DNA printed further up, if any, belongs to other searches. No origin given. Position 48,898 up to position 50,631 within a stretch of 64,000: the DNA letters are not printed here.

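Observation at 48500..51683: Radical SAM/SPASM operon with coupled small ORFs and a Cys/Gly-tailed downstream protein: candidate peptide-modification (RiPP-like) system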

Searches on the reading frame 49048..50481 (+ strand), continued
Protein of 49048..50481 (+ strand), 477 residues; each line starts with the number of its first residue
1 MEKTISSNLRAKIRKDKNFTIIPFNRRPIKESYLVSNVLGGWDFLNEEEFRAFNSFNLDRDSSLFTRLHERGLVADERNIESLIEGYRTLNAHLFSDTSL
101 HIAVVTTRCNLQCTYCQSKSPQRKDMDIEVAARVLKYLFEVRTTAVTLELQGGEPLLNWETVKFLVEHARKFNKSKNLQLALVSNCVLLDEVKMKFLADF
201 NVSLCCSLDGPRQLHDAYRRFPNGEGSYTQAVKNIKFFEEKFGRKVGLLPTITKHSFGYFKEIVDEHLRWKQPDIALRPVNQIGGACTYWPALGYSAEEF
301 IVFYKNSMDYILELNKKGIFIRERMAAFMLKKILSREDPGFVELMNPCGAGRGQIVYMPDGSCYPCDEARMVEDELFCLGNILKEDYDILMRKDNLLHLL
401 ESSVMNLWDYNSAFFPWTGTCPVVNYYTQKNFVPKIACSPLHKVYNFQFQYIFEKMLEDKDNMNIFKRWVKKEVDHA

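Call 46: search_protein_families(library=ncbifam, proteins=[L015:1276-2211:+, L017:2067-3029:+, L070:5989-6927:+, L033:11606-12736:-, L036:9733-11169:-, L012:8486-9814:-, L020:10571-11968:-, L039:11543-12595:-], max_evalue=0.00001)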
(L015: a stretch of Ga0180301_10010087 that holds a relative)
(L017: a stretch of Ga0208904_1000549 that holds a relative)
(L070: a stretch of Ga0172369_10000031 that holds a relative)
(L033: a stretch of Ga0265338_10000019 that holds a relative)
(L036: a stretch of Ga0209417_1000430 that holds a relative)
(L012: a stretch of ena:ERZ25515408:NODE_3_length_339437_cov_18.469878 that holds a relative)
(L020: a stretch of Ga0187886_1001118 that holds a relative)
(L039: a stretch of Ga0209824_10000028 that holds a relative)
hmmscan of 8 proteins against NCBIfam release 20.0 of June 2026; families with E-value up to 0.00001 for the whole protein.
L015:1276-2211:+ (312 aa): 31 families (the best 25 are shown)
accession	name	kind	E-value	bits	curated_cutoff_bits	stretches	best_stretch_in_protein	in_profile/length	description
NF038332.1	rSAM_rare_HxsC4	exception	6.5e-48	163.6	500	1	9-241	9-245/335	radical SAM protein HxsC4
TIGR03977.1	rSAM_pair_HxsC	equivalog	1.5e-26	92.9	267.9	1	16-240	27-253/292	His-Xaa-Ser system radical SAM maturase HxsC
TIGR04053.2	TIGR04053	equivalog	4.9e-20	72.1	395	1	24-207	18-200/366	TIGR04053 family radical SAM/SPASM domain-containing protein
TIGR04545.1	rSAM_ahbD_hemeb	equivalog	3.6e-19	69.4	500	1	22-199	8-182/339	heme b synthase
TIGR04055.1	rSAM_NirJ2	equivalog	5.8e-18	65.5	500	1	24-199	10-181/326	putative heme d1 biosynthesis radical SAM protein NirJ2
TIGR02668.1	moaA_archaeal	equivalog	1.1e-15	57.5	325.25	1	12-204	8-198/303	GTP 3',8-cyclase MoaA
TIGR04054.1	rSAM_NirJ1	equivalog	1.6e-15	56.7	650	1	21-181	43-199/387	putative heme d1 biosynthesis radical SAM protein NirJ1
TIGR04133.1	rSAM_w_lipo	hypoth_equivalog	3e-15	56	425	1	10-201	20-211/350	TIGR04133 family radical SAM/SPASM protein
TIGR03913.1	rad_SAM_trio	equivalog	4.9e-15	54.9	591.75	1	10-229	19-231/477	GDL motif peptide-associated radical SAM/SPASM maturase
TIGR04466.1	rSAM_BlsE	equivalog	9e-15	54.9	400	1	22-192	11-175/327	cytosylglucuronate decarboxylase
NF045574.1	sacti_mat_StsB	exception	3e-14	52.7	625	1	23-201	105-278/466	StsB family radical SAM/SPASM domain sactipeptide maturase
TIGR04051.1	rSAM_NirJ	equivalog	3.1e-14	52.7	515.45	1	24-199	12-183/354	heme d1 biosynthesis radical SAM protein NirJ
TIGR04103.1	rSAM_nif11_3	equivalog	1e-13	50.7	725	1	21-232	12-220/412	nif11-class peptide radical SAM maturase 3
NF045646.2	rSAM_Se_TrsS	equivalog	2.5e-13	49.4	490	1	20-177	92-249/441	radical SAM (seleno)protein TrsS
TIGR04546.1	rSAM_ahbC_deAc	equivalog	1.4e-12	47.1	650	1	23-187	48-208/390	12,18-didecarboxysiroheme deacetylase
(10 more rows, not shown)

L017:2067-3029:+ (321 aa): 30 families (the best 25 are shown)
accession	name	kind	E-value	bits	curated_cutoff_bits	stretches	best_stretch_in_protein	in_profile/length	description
NF038332.1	rSAM_rare_HxsC4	exception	2.2e-49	168.4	500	1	21-319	12-335/335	radical SAM protein HxsC4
TIGR03977.1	rSAM_pair_HxsC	equivalog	2.6e-26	92.2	267.9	1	24-250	26-254/292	His-Xaa-Ser system radical SAM maturase HxsC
TIGR04545.1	rSAM_ahbD_hemeb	equivalog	1.2e-21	77.6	500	1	26-215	3-189/339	heme b synthase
TIGR04053.2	TIGR04053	equivalog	2e-20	73.4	395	1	33-226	18-211/366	TIGR04053 family radical SAM/SPASM domain-containing protein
TIGR04466.1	rSAM_BlsE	equivalog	5.6e-17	62.2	400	1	32-200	12-174/327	cytosylglucuronate decarboxylase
NF045574.1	sacti_mat_StsB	exception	2e-16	59.9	625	1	32-208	105-276/466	StsB family radical SAM/SPASM domain sactipeptide maturase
TIGR04055.1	rSAM_NirJ2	equivalog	2.8e-16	59.9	500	1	33-214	10-187/326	putative heme d1 biosynthesis radical SAM protein NirJ2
TIGR04051.1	rSAM_NirJ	equivalog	1.5e-15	57.1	515.45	1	33-213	12-188/354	heme d1 biosynthesis radical SAM protein NirJ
TIGR03913.1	rad_SAM_trio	equivalog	2.3e-15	55.9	591.75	1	29-239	25-232/477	GDL motif peptide-associated radical SAM/SPASM maturase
TIGR04133.1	rSAM_w_lipo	hypoth_equivalog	1.4e-13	50.6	425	1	48-212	54-213/350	TIGR04133 family radical SAM/SPASM protein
NF045702.1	rSAM_GDGT_ether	equivalog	1.6e-12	46.9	450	1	32-180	95-245/486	tetraether lipid synthase Tes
TIGR02668.1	moaA_archaeal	equivalog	3.2e-12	46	325.25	1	27-214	14-199/303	GTP 3',8-cyclase MoaA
TIGR04546.1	rSAM_ahbC_deAc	equivalog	3.6e-12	45.8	650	1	22-213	38-225/390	12,18-didecarboxysiroheme deacetylase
TIGR04103.1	rSAM_nif11_3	equivalog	5e-12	45.1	725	1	33-242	15-221/412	nif11-class peptide radical SAM maturase 3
NF045646.2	rSAM_Se_TrsS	equivalog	1.3e-11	43.7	490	1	27-180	90-243/441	radical SAM (seleno)protein TrsS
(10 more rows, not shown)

L070:5989-6927:+ (313 aa): 33 families (the best 25 are shown)
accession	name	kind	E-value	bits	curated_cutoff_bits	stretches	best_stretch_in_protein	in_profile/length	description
NF038332.1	rSAM_rare_HxsC4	exception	1.4e-44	152.7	500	1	20-234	14-233/335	radical SAM protein HxsC4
TIGR03977.1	rSAM_pair_HxsC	equivalog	8.8e-27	93.7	267.9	1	26-249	31-259/292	His-Xaa-Ser system radical SAM maturase HxsC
TIGR04053.2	TIGR04053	equivalog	2e-20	73.4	395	1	30-201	18-192/366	TIGR04053 family radical SAM/SPASM domain-containing protein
TIGR04545.1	rSAM_ahbD_hemeb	equivalog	8.2e-20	71.5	500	1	26-204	6-184/339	heme b synthase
TIGR04466.1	rSAM_BlsE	equivalog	3.3e-17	62.9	400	1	28-198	11-178/327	cytosylglucuronate decarboxylase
TIGR04055.1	rSAM_NirJ2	equivalog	4.5e-15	56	500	1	29-208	9-187/326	putative heme d1 biosynthesis radical SAM protein NirJ2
TIGR02668.1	moaA_archaeal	equivalog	8.3e-15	54.5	325.25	1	19-201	9-192/303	GTP 3',8-cyclase MoaA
TIGR04051.1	rSAM_NirJ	equivalog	1.2e-14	54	515.45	1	29-201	11-182/354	heme d1 biosynthesis radical SAM protein NirJ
NF045646.2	rSAM_Se_TrsS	equivalog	1.9e-14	53.1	490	1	24-178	90-247/441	radical SAM (seleno)protein TrsS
TIGR04133.1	rSAM_w_lipo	hypoth_equivalog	2.7e-14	52.9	425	1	29-201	40-208/350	TIGR04133 family radical SAM/SPASM protein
TIGR03913.1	rad_SAM_trio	equivalog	4.6e-14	51.7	591.75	1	9-204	10-201/477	GDL motif peptide-associated radical SAM/SPASM maturase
TIGR04251.1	SCM_rSAM_ScmF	equivalog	6.3e-14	52.1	400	1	29-197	13-184/353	SynChlorMet cassette radical SAM/SPASM protein ScmF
NF045702.1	rSAM_GDGT_ether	equivalog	1.9e-13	49.9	450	1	24-134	90-206/486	tetraether lipid synthase Tes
TIGR04546.1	rSAM_ahbC_deAc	equivalog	2.5e-13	49.6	650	1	25-195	44-213/390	12,18-didecarboxysiroheme deacetylase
TIGR03962.1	mycofact_rSAM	equivalog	3.2e-13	49.6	265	1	25-187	17-178/339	mycofactocin radical SAM maturase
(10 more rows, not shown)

L033:11606-12736:- (377 aa): 30 families (the best 25 are shown)
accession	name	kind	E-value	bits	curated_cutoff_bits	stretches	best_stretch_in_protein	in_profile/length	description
TIGR02109.1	PQQ_syn_pqqE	equivalog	6.2e-17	61.6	381.35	1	41-187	4-156/358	pyrroloquinoline quinone biosynthesis protein PqqE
TIGR04251.1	SCM_rSAM_ScmF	equivalog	8.1e-15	55.1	400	1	65-169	33-138/353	SynChlorMet cassette radical SAM/SPASM protein ScmF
TIGR04545.1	rSAM_ahbD_hemeb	equivalog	2.7e-14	53.4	500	1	47-209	3-171/339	heme b synthase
TIGR04347.1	pseudo_SAM_Halo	equivalog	2.7e-14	53.2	525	1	306-352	334-381/390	TIGR04347 family pseudo-SAM/SPASM protein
TIGR03962.1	mycofact_rSAM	equivalog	1.5e-12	47.3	265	1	43-169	11-141/339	mycofactocin radical SAM maturase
NF050035.1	rSAM_WgK_link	exception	1.5e-12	47.2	650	1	43-177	8-149/367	radical SAM/SPASM peptide maturase WgkB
TIGR04055.1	rSAM_NirJ2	equivalog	2e-12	47.3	500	1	53-352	9-320/326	putative heme d1 biosynthesis radical SAM protein NirJ2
TIGR04051.1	rSAM_NirJ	equivalog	3.6e-11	42.6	515.45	1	69-174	32-137/354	heme d1 biosynthesis radical SAM protein NirJ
TIGR02666.1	moaA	equivalog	3.7e-11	42.6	284.05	1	48-159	14-137/336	GTP 3',8-cyclase MoaA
TIGR04317.1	W_rSAM_matur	equivalog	4.3e-11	42.5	380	1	45-191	5-162/349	tungsten cofactor oxidoreductase radical SAM maturase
TIGR04303.1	GeoRSP_rSAM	equivalog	8.6e-11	42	400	0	235-352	203-322/325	GeoRSP system radical SAM/SPASM protein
NF045574.1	sacti_mat_StsB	exception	1.4e-10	40.6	625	1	34-175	87-231/466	StsB family radical SAM/SPASM domain sactipeptide maturase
TIGR04053.2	TIGR04053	equivalog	1.5e-10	40.9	395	1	43-208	7-181/366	TIGR04053 family radical SAM/SPASM domain-containing protein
TIGR02668.1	moaA_archaeal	equivalog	2.4e-09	36.6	325.25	1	46-156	12-128/303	GTP 3',8-cyclase MoaA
TIGR04054.1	rSAM_NirJ1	equivalog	3.8e-09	35.6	650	1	69-150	66-148/387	putative heme d1 biosynthesis radical SAM protein NirJ1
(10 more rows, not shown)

L036:9733-11169:- (479 aa): 39 families (the best 25 are shown)
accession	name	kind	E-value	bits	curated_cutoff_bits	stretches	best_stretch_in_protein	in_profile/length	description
TIGR04545.1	rSAM_ahbD_hemeb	equivalog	6.8e-23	81.6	500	1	162-331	2-176/339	heme b synthase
TIGR04347.1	pseudo_SAM_Halo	equivalog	3.9e-21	75.8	525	1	162-272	40-155/390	TIGR04347 family pseudo-SAM/SPASM protein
TIGR04055.1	rSAM_NirJ2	equivalog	4.3e-21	75.8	500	1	163-468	3-319/326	putative heme d1 biosynthesis radical SAM protein NirJ2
TIGR04053.2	TIGR04053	equivalog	5.7e-20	71.9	395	1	156-328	4-184/366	TIGR04053 family radical SAM/SPASM domain-containing protein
TIGR04317.1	W_rSAM_matur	equivalog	3.7e-19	69.1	380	1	159-327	3-181/349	tungsten cofactor oxidoreductase radical SAM maturase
TIGR04054.1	rSAM_NirJ1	equivalog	8.5e-17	60.8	650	1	161-328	37-208/387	putative heme d1 biosynthesis radical SAM protein NirJ1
TIGR02666.1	moaA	equivalog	6e-16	58.3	284.05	1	166-305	16-167/336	GTP 3',8-cyclase MoaA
TIGR04546.1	rSAM_ahbC_deAc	equivalog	7.7e-16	57.9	650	1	162-323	41-206/390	12,18-didecarboxysiroheme deacetylase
NF045574.1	sacti_mat_StsB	exception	3e-15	56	625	1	132-349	68-290/466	StsB family radical SAM/SPASM domain sactipeptide maturase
TIGR02109.1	PQQ_syn_pqqE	equivalog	3.2e-15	55.9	381.35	1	158-327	5-179/358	pyrroloquinoline quinone biosynthesis protein PqqE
TIGR03962.1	mycofact_rSAM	equivalog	3.3e-15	56.1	265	1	158-322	10-178/339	mycofactocin radical SAM maturase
TIGR02668.1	moaA_archaeal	equivalog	8.1e-15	54.6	325.25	1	164-356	14-213/303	GTP 3',8-cyclase MoaA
NF001199.0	PRK00164.2-1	equivalog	8.7e-15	54.6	231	1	164-288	16-144/308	GTP 3',8-cyclase MoaA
TIGR04051.1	rSAM_NirJ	equivalog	7.1e-14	51.5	515.45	1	162-322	4-168/354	heme d1 biosynthesis radical SAM protein NirJ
NF045646.2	rSAM_Se_TrsS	equivalog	9.1e-14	50.8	490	1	162-304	88-238/441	radical SAM (seleno)protein TrsS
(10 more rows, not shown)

L012:8486-9814:- (442 aa): 53 families (the best 25 are shown)
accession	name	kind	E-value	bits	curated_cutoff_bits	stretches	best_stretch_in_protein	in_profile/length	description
TIGR04317.1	W_rSAM_matur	equivalog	4.5e-25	88.5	380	1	128-294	3-178/349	tungsten cofactor oxidoreductase radical SAM maturase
TIGR04545.1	rSAM_ahbD_hemeb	equivalog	6.7e-23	81.7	500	1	131-439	2-334/339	heme b synthase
TIGR04053.2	TIGR04053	equivalog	4.2e-22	78.9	395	1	128-329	7-218/366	TIGR04053 family radical SAM/SPASM domain-containing protein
TIGR04347.1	pseudo_SAM_Halo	equivalog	1.4e-20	73.9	525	1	130-239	39-152/390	TIGR04347 family pseudo-SAM/SPASM protein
TIGR04055.1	rSAM_NirJ2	equivalog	3.4e-20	72.8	500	1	134-252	5-126/326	putative heme d1 biosynthesis radical SAM protein NirJ2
TIGR04051.1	rSAM_NirJ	equivalog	1.1e-18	67.4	515.45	1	132-257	5-133/354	heme d1 biosynthesis radical SAM protein NirJ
TIGR02109.1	PQQ_syn_pqqE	equivalog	1.4e-18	67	381.35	1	127-294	5-176/358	pyrroloquinoline quinone biosynthesis protein PqqE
TIGR04054.1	rSAM_NirJ1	equivalog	3.9e-18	65.2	650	1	131-297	38-207/387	putative heme d1 biosynthesis radical SAM protein NirJ1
TIGR02666.1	moaA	equivalog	1.1e-17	64.1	284.05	1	133-274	14-166/336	GTP 3',8-cyclase MoaA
TIGR04546.1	rSAM_ahbC_deAc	equivalog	5.3e-17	61.7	650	1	125-258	35-171/390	12,18-didecarboxysiroheme deacetylase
NF045574.1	sacti_mat_StsB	exception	8e-17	61.2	625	1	116-425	83-398/466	StsB family radical SAM/SPASM domain sactipeptide maturase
TIGR04251.1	SCM_rSAM_ScmF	equivalog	1.3e-16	61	400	1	130-253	5-135/353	SynChlorMet cassette radical SAM/SPASM protein ScmF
TIGR04133.1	rSAM_w_lipo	hypoth_equivalog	3e-16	59.3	425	1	129-330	24-236/350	TIGR04133 family radical SAM/SPASM protein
TIGR02668.1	moaA_archaeal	equivalog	4e-16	58.9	325.25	1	131-251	12-135/303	GTP 3',8-cyclase MoaA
NF050035.1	rSAM_WgK_link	exception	1.5e-15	57.1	650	1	128-281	8-165/367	radical SAM/SPASM peptide maturase WgkB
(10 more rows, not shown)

L020:10571-11968:- (466 aa): 34 families (the best 25 are shown)
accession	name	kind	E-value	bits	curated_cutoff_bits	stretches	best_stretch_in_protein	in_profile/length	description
TIGR04347.1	pseudo_SAM_Halo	equivalog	9.2e-22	77.8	525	2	157-265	40-153/390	TIGR04347 family pseudo-SAM/SPASM protein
TIGR04317.1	W_rSAM_matur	equivalog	5.2e-17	62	380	1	154-287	3-146/349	tungsten cofactor oxidoreductase radical SAM maturase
TIGR04545.1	rSAM_ahbD_hemeb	equivalog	6.3e-17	62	500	1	157-322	2-172/339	heme b synthase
TIGR02109.1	PQQ_syn_pqqE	equivalog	6.9e-17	61.4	381.35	1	152-322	4-179/358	pyrroloquinoline quinone biosynthesis protein PqqE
TIGR04546.1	rSAM_ahbC_deAc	equivalog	9.2e-15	54.3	650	1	157-264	41-153/390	12,18-didecarboxysiroheme deacetylase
TIGR04054.1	rSAM_NirJ1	equivalog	1.9e-14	53.1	650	1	157-265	38-151/387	putative heme d1 biosynthesis radical SAM protein NirJ1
NF038283.1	viperin_w_prok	equivalog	2.5e-14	53.1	180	1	161-327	8-190/281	viperin family antiviral radical SAM protein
TIGR04055.1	rSAM_NirJ2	equivalog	3.1e-14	53.2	500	1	160-283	5-132/326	putative heme d1 biosynthesis radical SAM protein NirJ2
TIGR04051.1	rSAM_NirJ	equivalog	1.5e-13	50.5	515.45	1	159-284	6-135/354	heme d1 biosynthesis radical SAM protein NirJ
TIGR04053.2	TIGR04053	equivalog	2.9e-13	49.8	395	1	153-323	6-184/366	TIGR04053 family radical SAM/SPASM domain-containing protein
NF050035.1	rSAM_WgK_link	exception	1.4e-12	47.3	650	1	153-315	7-174/367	radical SAM/SPASM peptide maturase WgkB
TIGR02668.1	moaA_archaeal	equivalog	3.6e-12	45.9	325.25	1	157-279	12-138/303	GTP 3',8-cyclase MoaA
NF001199.0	PRK00164.2-1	equivalog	1.1e-11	44.5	231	1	158-271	15-133/308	GTP 3',8-cyclase MoaA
TIGR02666.1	moaA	equivalog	2.9e-11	42.9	284.05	1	159-284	14-150/336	GTP 3',8-cyclase MoaA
NF045574.1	sacti_mat_StsB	exception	1.2e-10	40.8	625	1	157-450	98-397/466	StsB family radical SAM/SPASM domain sactipeptide maturase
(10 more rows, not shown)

L039:11543-12595:- (351 aa): 29 families (the best 25 are shown)
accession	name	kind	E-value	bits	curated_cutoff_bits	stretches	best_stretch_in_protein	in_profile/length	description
TIGR02109.1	PQQ_syn_pqqE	equivalog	7e-20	71.3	381.35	1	18-166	3-157/358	pyrroloquinoline quinone biosynthesis protein PqqE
TIGR04545.1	rSAM_ahbD_hemeb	equivalog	4.5e-14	52.6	500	1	25-187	3-171/339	heme b synthase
TIGR04317.1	W_rSAM_matur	equivalog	1.9e-13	50.3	380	1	23-182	5-175/349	tungsten cofactor oxidoreductase radical SAM maturase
TIGR04347.1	pseudo_SAM_Halo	equivalog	2.9e-13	49.9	525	0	24-130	40-152/390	TIGR04347 family pseudo-SAM/SPASM protein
NF050035.1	rSAM_WgK_link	exception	3.3e-13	49.4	650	1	19-156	6-150/367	radical SAM/SPASM peptide maturase WgkB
TIGR04051.1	rSAM_NirJ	equivalog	7.4e-13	48.2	515.45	1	29-178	9-163/354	heme d1 biosynthesis radical SAM protein NirJ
TIGR04053.2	TIGR04053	equivalog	1.1e-12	47.8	395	1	20-186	6-181/366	TIGR04053 family radical SAM/SPASM domain-containing protein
TIGR04251.1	SCM_rSAM_ScmF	equivalog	1.3e-12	47.7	400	1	43-147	33-138/353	SynChlorMet cassette radical SAM/SPASM protein ScmF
TIGR02666.1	moaA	equivalog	2e-12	46.8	284.05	1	26-148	14-148/336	GTP 3',8-cyclase MoaA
TIGR03962.1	mycofact_rSAM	equivalog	2.4e-12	46.7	265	1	20-179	10-174/339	mycofactocin radical SAM maturase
TIGR04055.1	rSAM_NirJ2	equivalog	5.1e-12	46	500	1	47-331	29-321/326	putative heme d1 biosynthesis radical SAM protein NirJ2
TIGR02668.1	moaA_archaeal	equivalog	1.5e-11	43.8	325.25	1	25-142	13-134/303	GTP 3',8-cyclase MoaA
NF001199.0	PRK00164.2-1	equivalog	1.7e-10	40.6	231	1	25-143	15-137/308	GTP 3',8-cyclase MoaA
NF038283.1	viperin_w_prok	equivalog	1.3e-09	37.6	180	1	57-187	48-184/281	viperin family antiviral radical SAM protein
TIGR04054.1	rSAM_NirJ1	equivalog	1.9e-09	36.6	650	1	50-145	69-164/387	putative heme d1 biosynthesis radical SAM protein NirJ1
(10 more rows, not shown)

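Call 57: search_dna_similar(query=window:49048-50478:+, collection=plasmids, mode=protein, max_rows=10, max_evalue=1e-20)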
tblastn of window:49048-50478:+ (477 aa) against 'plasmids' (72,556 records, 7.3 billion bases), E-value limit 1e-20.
Records with a match: 371; places in all: 372; records where one place covers at least 80% of the query: 329.
Best place of each record, by identity: <60% 371.
By first word of the organism name: Klebsiella 315; Rhizobium 23; Sinorhizobium 7; Novosphingobium 3; Sphingobium 2; Mesorhizobium 2; Aeromonas 2; Roseomonas 2; Enterobacter 2; Paraburkholderia 1; and 12 more.
By predicted mobility (MOB-suite, as given by PLSDB): conjugative 298; non-mobilizable 66; mobilizable 7.
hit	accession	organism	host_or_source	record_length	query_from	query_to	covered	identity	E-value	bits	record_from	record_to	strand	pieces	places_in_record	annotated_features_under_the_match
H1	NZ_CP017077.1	Novosphingobium resinovorum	single cell,soil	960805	11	470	96%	33.2%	2e-61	224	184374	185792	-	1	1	hxsB: His-Xaa-Ser system radical SAM maturase HxsB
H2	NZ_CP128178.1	Sphingobium baderi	mixed culture,activated sludge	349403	16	470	95%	33.3%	4e-63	229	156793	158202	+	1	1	hxsB: His-Xaa-Ser system radical SAM maturase HxsB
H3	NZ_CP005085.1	Sphingobium sp. TKS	-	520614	16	470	95%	33.3%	4e-63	229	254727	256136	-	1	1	hxsB: His-Xaa-Ser system radical SAM maturase HxsB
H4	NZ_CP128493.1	Novosphingobium resinovorum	pure cell culture,soil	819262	11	470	96%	32.8%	4e-61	223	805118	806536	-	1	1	hxsB: His-Xaa-Ser system radical SAM maturase HxsB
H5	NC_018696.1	Paraburkholderia phenoliruptrix BR3459a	Mimosa flocculosa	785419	16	470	95%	33.1%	1e-63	231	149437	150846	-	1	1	hxsB: His-Xaa-Ser system radical SAM maturase HxsB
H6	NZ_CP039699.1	Novosphingobium sp. EMRT-2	cell,freshwater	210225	15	472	96%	32.6%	2e-62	227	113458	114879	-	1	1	hxsB: His-Xaa-Ser system radical SAM maturase HxsB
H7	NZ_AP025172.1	Cupriavidus sp. P-10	-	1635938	19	472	95%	32.6%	9e-64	231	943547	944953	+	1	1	none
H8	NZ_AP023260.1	Mesorhizobium sp. L-2-11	Lotus japonicus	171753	16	471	96%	32.3%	2e-61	224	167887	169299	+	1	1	hxsB: His-Xaa-Ser system radical SAM maturase HxsB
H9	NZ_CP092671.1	Leptospira interrogans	Homo sapiens,blood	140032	15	470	96%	31.9%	5e-50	191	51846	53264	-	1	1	hxsB: His-Xaa-Ser system radical SAM maturase HxsB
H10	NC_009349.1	Aeromonas salmonicida subsp. salmonicida A449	-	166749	15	472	96%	30.7%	9e-64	231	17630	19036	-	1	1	hxsB: His-Xaa-Ser system radical SAM maturase HxsB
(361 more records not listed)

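Call 58: get_annotated_region(hit=H10, flank=4000)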
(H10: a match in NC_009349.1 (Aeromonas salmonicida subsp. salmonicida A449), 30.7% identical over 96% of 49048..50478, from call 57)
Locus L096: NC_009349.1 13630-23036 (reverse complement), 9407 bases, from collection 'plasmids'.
description: Aeromonas salmonicida subsp. salmonicida A449 plasmid 4, complete sequence
organism: Aeromonas salmonicida subsp. salmonicida A449 (NCBI taxid 382245)
taxonomy: Bacteria; Pseudomonadota; Gammaproteobacteria; Aeromonadales; Aeromonadaceae; Aeromonas; Aeromonas salmonicida; Aeromonas salmonicida subsp. salmonicida A449
host: -; source: -; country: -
typing (MOB-suite, as given by PLSDB): conjugative; replicon rep_cluster_71; relaxase MOBH,MOBH; mating-pair formation MPF_F
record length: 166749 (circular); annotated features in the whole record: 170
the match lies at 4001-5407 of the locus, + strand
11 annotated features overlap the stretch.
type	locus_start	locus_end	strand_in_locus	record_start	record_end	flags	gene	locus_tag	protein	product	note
CDS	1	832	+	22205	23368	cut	-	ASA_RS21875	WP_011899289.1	KorB domain-containing protein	-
CDS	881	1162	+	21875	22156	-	-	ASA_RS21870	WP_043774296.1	helix-turn-helix domain-containing protein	-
CDS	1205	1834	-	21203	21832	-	-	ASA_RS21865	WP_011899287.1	type I restriction endonuclease subunit M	-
CDS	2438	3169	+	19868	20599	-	-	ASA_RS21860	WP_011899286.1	hypothetical protein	-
CDS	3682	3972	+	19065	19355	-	hxsD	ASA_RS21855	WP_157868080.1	His-Xaa-Ser system protein HxsD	-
CDS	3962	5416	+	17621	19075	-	hxsB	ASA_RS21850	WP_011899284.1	His-Xaa-Ser system radical SAM maturase HxsB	-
CDS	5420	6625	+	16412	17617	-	hxsC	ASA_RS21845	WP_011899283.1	His-Xaa-Ser system radical SAM maturase HxsC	-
CDS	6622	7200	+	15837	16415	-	hxsA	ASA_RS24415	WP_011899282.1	His-Xaa-Ser repeat protein HxsA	-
CDS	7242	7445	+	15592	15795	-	-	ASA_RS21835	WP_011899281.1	DUF5334 family protein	-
CDS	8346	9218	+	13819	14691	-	-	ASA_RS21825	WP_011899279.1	TnsA endonuclease N-terminal domain-containing protein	-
CDS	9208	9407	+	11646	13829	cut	-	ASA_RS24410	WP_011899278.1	hypothetical protein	-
